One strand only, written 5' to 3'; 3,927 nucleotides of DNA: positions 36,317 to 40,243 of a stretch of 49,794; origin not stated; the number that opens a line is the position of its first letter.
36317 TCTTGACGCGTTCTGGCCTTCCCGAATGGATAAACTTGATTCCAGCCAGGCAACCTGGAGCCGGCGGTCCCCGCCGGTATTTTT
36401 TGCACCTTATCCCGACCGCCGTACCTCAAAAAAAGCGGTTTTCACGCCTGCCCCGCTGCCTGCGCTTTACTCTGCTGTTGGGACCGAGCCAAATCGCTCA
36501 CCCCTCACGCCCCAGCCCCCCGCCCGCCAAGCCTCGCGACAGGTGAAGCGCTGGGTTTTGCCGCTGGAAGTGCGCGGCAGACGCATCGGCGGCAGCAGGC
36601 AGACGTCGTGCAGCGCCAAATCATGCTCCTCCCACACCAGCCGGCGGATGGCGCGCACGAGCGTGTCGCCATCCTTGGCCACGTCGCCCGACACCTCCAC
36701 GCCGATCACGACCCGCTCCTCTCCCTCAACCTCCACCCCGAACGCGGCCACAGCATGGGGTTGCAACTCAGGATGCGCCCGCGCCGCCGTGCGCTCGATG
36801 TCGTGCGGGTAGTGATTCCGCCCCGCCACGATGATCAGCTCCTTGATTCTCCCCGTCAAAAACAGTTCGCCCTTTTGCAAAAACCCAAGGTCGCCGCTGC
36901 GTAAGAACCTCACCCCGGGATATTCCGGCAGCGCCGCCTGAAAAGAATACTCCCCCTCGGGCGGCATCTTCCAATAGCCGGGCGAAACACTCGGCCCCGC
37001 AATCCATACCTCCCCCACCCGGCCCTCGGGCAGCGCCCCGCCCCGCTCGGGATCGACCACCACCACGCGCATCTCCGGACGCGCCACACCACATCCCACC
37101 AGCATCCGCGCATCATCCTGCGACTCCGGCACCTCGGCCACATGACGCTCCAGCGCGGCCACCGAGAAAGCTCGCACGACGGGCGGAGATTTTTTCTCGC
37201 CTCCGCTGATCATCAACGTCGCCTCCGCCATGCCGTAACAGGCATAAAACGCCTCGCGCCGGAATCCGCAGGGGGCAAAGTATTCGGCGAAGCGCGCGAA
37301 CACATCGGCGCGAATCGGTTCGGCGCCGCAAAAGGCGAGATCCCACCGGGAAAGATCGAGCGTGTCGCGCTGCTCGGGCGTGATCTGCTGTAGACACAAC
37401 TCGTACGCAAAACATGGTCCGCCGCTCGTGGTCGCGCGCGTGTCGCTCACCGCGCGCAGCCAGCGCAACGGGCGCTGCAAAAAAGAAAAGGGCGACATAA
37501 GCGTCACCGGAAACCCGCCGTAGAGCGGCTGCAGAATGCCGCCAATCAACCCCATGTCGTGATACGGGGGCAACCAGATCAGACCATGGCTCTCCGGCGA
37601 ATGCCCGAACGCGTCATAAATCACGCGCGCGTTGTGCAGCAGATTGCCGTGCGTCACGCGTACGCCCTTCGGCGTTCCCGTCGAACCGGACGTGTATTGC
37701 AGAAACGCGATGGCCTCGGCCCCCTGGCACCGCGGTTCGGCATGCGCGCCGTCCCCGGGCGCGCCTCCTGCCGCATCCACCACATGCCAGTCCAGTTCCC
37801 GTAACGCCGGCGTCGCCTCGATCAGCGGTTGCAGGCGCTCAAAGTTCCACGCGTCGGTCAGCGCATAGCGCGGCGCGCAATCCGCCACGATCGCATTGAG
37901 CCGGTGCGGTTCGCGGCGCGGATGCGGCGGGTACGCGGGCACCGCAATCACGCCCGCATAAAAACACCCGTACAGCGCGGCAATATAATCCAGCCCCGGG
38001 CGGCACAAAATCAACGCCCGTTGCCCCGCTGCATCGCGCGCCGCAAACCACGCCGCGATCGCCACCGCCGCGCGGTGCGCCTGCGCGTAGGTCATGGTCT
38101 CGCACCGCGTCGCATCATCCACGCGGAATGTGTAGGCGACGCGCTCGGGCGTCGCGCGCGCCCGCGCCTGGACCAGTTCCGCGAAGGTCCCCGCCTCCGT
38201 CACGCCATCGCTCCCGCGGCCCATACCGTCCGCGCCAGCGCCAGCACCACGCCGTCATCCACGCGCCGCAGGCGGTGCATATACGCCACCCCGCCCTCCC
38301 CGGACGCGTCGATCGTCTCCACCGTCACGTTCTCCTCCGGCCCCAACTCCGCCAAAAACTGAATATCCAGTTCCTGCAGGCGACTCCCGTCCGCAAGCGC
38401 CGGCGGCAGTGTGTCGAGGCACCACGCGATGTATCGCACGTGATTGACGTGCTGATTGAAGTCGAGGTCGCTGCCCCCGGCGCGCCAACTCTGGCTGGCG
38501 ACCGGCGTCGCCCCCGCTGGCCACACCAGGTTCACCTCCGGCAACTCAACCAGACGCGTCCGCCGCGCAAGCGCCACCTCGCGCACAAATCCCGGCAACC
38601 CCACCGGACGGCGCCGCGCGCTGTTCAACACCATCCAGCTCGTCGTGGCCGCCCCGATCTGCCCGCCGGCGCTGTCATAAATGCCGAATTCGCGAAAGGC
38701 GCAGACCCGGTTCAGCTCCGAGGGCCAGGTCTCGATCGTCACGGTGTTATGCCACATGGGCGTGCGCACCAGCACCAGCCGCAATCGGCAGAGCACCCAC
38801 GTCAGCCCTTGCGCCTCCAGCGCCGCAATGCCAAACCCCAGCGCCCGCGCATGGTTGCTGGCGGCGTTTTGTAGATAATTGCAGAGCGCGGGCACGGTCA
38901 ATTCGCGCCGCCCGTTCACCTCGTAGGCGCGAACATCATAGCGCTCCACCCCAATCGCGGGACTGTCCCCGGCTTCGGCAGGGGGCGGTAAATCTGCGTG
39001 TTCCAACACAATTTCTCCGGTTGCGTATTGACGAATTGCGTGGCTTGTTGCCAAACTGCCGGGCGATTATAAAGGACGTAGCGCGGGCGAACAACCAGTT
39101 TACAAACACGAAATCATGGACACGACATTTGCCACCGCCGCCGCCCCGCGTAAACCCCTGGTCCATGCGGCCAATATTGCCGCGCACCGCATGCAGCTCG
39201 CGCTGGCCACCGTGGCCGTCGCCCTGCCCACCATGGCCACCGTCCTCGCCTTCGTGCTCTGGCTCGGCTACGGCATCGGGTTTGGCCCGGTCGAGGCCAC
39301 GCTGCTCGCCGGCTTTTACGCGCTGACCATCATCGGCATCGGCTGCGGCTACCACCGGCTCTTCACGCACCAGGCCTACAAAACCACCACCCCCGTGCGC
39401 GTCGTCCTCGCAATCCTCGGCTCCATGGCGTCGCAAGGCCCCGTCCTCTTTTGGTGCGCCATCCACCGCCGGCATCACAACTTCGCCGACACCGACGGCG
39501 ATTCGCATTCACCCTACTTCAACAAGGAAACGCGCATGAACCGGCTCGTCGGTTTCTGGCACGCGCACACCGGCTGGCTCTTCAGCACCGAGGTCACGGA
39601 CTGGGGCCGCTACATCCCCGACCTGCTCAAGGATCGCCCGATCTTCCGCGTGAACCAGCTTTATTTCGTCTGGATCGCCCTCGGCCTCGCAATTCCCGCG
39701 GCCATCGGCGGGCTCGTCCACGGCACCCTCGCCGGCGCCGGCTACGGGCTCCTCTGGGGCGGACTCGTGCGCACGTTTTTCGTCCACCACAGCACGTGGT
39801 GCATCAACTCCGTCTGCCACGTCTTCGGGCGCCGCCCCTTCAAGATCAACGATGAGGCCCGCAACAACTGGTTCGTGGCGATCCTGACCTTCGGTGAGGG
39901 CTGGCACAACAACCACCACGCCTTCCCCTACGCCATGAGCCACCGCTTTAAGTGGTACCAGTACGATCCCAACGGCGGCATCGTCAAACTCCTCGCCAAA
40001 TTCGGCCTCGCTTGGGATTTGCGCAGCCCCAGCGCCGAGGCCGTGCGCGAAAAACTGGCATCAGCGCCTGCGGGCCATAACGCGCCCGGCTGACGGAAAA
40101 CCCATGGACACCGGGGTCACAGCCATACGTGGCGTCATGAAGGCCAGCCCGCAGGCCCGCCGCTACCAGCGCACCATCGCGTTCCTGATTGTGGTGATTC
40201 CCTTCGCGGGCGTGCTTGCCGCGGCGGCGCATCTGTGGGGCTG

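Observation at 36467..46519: Hybrid lipid cluster: type III PKS-monooxygenase-methyltransferase joined to FAAL, ACP, AT-less KS, plant-type acyl-ACP thioesterase and two desaturases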

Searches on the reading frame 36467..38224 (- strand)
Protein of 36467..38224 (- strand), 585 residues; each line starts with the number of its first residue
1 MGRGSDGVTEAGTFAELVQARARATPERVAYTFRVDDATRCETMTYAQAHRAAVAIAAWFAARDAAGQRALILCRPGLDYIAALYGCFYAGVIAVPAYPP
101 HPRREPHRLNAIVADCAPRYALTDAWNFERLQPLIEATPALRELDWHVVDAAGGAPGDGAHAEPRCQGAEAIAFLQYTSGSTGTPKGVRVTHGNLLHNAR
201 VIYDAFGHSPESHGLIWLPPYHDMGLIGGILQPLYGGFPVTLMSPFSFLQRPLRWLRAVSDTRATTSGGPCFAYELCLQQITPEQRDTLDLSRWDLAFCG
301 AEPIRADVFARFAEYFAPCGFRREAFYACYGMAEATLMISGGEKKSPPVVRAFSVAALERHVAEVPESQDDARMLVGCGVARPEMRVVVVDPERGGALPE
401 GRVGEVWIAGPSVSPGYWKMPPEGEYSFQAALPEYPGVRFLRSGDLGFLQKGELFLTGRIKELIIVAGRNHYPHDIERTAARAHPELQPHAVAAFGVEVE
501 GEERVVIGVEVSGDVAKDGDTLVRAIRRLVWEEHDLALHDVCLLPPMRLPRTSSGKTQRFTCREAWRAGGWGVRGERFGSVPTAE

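Call 4: search_protein_families(library=pfam, proteins=[window:36467-38224:-])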
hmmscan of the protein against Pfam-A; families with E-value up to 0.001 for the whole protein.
window:36467-38224:- (585 aa): 2 families
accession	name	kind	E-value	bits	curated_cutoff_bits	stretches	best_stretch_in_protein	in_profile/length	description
PF00501.34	AMP-binding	-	1.8e-66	224.9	29.9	1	19-418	2-384/384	AMP-binding enzyme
PF23024.1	AMP-dom_DIP2-like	-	3.2e-10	40.4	27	1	462-567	2-101/110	Disco-interacting protein 2-like, AMP domain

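Call 21: search_protein_families(library=ncbifam, proteins=[window:36467-38224:-], max_evalue=0.00001)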
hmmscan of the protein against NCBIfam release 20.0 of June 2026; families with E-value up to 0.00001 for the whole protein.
window:36467-38224:- (585 aa): 87 families (the best 25 are shown)
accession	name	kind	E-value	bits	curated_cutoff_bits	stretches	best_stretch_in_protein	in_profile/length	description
NF004282.0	PRK05691.1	subfamily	4.6e-160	534.1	4090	1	12-569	9-561/4334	non-ribosomal peptide synthase/polyketide synthase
NF004509.1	PRK05850.1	subfamily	2.5e-115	386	775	1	14-568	5-570/578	fatty-acid--AMP ligase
NF009124.0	PRK12476.1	subfamily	5.7e-112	374.9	922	1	12-570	34-608/612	fatty acyl-AMP ligase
NF038339.3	FAAL_FadD32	equivalog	1.3e-108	363.8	975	1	8-498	14-519/625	long-chain-fatty-acid--AMP ligase FadD32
NF006624.1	PRK09192.1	subfamily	1.9e-108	363.3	600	1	13-569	14-563/567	fatty acyl-AMP ligase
NF038337.1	FAAL_FadD21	exception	1.1e-105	354.3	1100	1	16-568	8-571/579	fatty-acid--AMP ligase FAAL21/FadD21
NF040633.1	FadD32_Coryne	exception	6.1e-97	325.4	875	1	37-567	56-613/614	FadD32-like long-chain-fatty-acid--AMP ligase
NF005850.0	PRK07768.1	subfamily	5.9e-92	308.6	572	1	33-564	19-541/545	long-chain-fatty-acid--CoA ligase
NF038338.1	FAAL_FadD28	exception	1.9e-86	290.7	1100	1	18-568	10-572/580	fatty-acid--AMP ligase FAAL28/FadD28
NF004510.0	PRK05851.1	equivalog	1.6e-65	221.2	621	1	41-565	29-519/525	long-chain-fatty acid--ACP ligase MbtM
NF004837.0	PRK06187.1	subfamily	1.5e-41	142.2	476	1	12-567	8-523/531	long-chain-fatty-acid--CoA ligase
TIGR01733.1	AA-adenyl-dom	subfamily_domain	2.8e-40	138.4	317.4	1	45-487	1-404/409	amino acid adenylation domain-containing protein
NF005702.0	PRK07514.1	subfamily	3.1e-36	124.8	558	1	38-567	24-501/506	malonyl-CoA synthase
NF006181.0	PRK08314.1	subfamily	6.9e-36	123.6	705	2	378-504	373-495/563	long-chain-fatty-acid--CoA ligase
NF004511.1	PRK05852.1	equivalog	1.9e-32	112.6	650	1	15-527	2-469/505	FadD7 family fatty acid--CoA ligase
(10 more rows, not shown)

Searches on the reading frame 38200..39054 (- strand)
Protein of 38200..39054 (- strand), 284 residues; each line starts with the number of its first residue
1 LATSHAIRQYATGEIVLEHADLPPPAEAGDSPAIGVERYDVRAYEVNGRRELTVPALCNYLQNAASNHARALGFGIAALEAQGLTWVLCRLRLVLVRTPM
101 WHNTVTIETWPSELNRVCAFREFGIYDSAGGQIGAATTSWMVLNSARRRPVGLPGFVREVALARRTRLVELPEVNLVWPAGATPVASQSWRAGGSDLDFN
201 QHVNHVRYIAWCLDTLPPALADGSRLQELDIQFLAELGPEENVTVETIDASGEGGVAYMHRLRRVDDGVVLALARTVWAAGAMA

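Call 4: search_protein_families(library=pfam, proteins=[window:38200-39054:-])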
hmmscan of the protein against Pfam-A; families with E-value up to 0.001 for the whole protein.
window:38200-39054:- (284 aa): 3 families
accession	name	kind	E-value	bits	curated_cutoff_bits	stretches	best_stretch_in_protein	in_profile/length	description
PF01643.23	Acyl-ACP_TE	-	5.5e-24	84.8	23.7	1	37-152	6-122/131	Acyl-ACP thioesterase N-terminal domain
PF20791.3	Acyl-ACP_TE_C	-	7.9e-13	48.9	21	1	195-279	17-100/101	Acyl-ACP thioesterase C-terminal domain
PF13279.12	4HBT_2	-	9.3e-05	23.3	25.5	0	195-214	4-23/122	Thioesterase-like superfamily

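Call 21: search_protein_families(library=ncbifam, proteins=[window:38200-39054:-], max_evalue=0.00001)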
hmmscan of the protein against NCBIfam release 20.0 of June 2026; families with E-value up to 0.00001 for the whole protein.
window:38200-39054:- (284 aa): 2 families
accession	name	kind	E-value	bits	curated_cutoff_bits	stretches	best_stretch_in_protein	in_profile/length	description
NF047424.1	MenI_Staph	exception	6.2e-06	26.2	225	0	60-153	29-122/148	1,4-dihydroxy-2-naphthoyl-CoA hydrolase MenI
TIGR00051.1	TIGR00051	subfamily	7e-06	26.4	68.7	0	59-150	22-113/117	YbgC/FadM family acyl-CoA thioesterase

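Call 47: search_solved_structures(query=window:38200-39054:-, max_evalue=0.001, show_alignments=2)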
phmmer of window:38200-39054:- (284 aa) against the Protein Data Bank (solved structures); distinct sequences matched with E-value up to 0.001: 7.
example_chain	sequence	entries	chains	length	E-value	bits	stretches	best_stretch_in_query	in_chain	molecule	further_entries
4gak_A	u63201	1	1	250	2.2e-30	109.3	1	36-278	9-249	Acyl-ACP thioesterase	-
7hqq_A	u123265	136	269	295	2.6e-27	99.3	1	37-254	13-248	Oleoyl-acyl carrier protein thioesterase 1, chloroplastic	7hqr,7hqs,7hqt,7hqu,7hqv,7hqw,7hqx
8p8k_AAA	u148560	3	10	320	1.5e-26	96.8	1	37-240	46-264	Acyl-ACP thioesterase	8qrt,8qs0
9mqf_A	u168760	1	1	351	9.1e-26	94.2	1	37-237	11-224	Acyl-[acyl-carrier-protein] hydrolase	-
2ess_A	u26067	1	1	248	8.8e-25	90.9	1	33-237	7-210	acyl-ACP thioesterase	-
5x04_A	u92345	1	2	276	2.8e-23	86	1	39-279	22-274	Dodecanoyl-[acyl-carrier-protein] hydrolase, chloroplastic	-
2own_A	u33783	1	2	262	5.1e-19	72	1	29-246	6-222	Putative Oleoyl-[acyl-carrier protein] thioesterase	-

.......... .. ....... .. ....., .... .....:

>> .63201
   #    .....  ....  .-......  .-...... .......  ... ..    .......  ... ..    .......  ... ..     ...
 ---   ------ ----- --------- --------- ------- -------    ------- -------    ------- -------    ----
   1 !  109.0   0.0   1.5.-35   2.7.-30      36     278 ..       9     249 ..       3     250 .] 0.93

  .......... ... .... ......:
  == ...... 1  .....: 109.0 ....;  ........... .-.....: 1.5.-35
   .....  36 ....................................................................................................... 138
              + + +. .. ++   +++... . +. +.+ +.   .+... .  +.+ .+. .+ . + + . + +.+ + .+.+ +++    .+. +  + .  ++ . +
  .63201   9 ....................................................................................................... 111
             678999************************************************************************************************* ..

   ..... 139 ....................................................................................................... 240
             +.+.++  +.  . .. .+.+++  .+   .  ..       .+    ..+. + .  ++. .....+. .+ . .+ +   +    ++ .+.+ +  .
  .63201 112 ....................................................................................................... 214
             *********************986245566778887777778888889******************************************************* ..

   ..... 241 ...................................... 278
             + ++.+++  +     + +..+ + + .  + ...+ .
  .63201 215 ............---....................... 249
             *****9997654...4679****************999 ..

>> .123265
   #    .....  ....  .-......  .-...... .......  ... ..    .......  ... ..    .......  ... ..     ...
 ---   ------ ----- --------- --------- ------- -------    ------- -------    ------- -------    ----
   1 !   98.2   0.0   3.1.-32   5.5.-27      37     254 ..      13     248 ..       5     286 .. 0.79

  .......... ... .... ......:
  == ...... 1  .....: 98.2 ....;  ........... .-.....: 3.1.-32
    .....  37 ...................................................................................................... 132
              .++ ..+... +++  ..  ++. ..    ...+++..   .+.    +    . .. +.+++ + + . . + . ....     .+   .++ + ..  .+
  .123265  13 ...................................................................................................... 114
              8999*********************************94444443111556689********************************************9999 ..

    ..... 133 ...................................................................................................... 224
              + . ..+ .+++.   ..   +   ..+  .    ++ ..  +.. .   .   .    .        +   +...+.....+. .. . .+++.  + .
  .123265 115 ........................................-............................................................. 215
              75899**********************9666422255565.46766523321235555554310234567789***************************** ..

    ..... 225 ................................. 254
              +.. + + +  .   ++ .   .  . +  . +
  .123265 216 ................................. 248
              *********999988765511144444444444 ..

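Call 72: search_dna_similar(query=window:38200-39054:-, collection=plasmids, mode=protein, max_rows=20, max_evalue=0.000001)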
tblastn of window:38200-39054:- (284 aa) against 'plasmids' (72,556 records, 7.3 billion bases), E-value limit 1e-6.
Records with a match: 5; places in all: 5; records where one place covers at least 80% of the query: 1.
Best place of each record, by identity: <60% 5.
By first word of the organism name: Fulvitalea 1; Parabacteroides 1; Phocaeicola 1; [Eubacterium] 1; Lachnospira 1.
By predicted mobility (MOB-suite, as given by PLSDB): non-mobilizable 5.
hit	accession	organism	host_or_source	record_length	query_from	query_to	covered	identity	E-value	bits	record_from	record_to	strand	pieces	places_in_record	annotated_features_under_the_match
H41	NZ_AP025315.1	Fulvitalea axinellae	-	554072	35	278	86%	27.8%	3e-20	98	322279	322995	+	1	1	acyl-ACP thioesterase domain-containing protein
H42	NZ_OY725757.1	Parabacteroides distasonis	-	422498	30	236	73%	28.0%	3e-13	77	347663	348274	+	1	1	acyl-ACP thioesterase domain-containing protein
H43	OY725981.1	Phocaeicola massiliensis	-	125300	34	236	71%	28.0%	2e-17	89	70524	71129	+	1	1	record has no annotation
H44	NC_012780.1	[Eubacterium] eligens ATCC 27750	-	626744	56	237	64%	24.2%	4e-11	71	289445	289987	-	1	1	acyl-ACP thioesterase domain-containing protein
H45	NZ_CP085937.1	Lachnospira eligens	-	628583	56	237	64%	24.2%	4e-11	71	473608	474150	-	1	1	acyl-ACP thioesterase domain-containing protein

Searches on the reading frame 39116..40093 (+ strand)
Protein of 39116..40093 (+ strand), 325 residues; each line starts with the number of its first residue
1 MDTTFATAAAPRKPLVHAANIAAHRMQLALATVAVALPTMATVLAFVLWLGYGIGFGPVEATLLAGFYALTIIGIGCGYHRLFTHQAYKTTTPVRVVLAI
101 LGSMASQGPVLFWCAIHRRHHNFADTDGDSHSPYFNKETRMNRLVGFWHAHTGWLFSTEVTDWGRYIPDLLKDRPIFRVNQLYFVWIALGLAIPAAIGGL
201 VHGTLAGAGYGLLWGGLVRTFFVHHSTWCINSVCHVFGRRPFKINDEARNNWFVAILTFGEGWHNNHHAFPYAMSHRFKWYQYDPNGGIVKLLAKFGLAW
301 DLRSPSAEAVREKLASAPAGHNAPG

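Call 4: search_protein_families(library=pfam, proteins=[window:39116-40093:+])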
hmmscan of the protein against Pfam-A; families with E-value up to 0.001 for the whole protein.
window:39116-40093:+ (325 aa): 1 family
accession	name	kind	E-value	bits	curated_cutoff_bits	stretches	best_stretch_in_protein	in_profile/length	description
PF00487.30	FA_desaturase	-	5.8e-23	82.4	29.7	1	65-285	5-233/253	Fatty acid desaturase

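Call 21: search_protein_families(library=ncbifam, proteins=[window:39116-40093:+], max_evalue=0.00001)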
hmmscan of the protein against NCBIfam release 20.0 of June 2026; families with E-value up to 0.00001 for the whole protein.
window:39116-40093:+ (325 aa): 1 family
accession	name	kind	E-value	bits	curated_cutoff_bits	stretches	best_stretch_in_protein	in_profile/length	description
NF049918.1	DesA_fam_desat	equivalog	3.5e-19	69.2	400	1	69-310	19-248/385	DesA family fatty acid desaturase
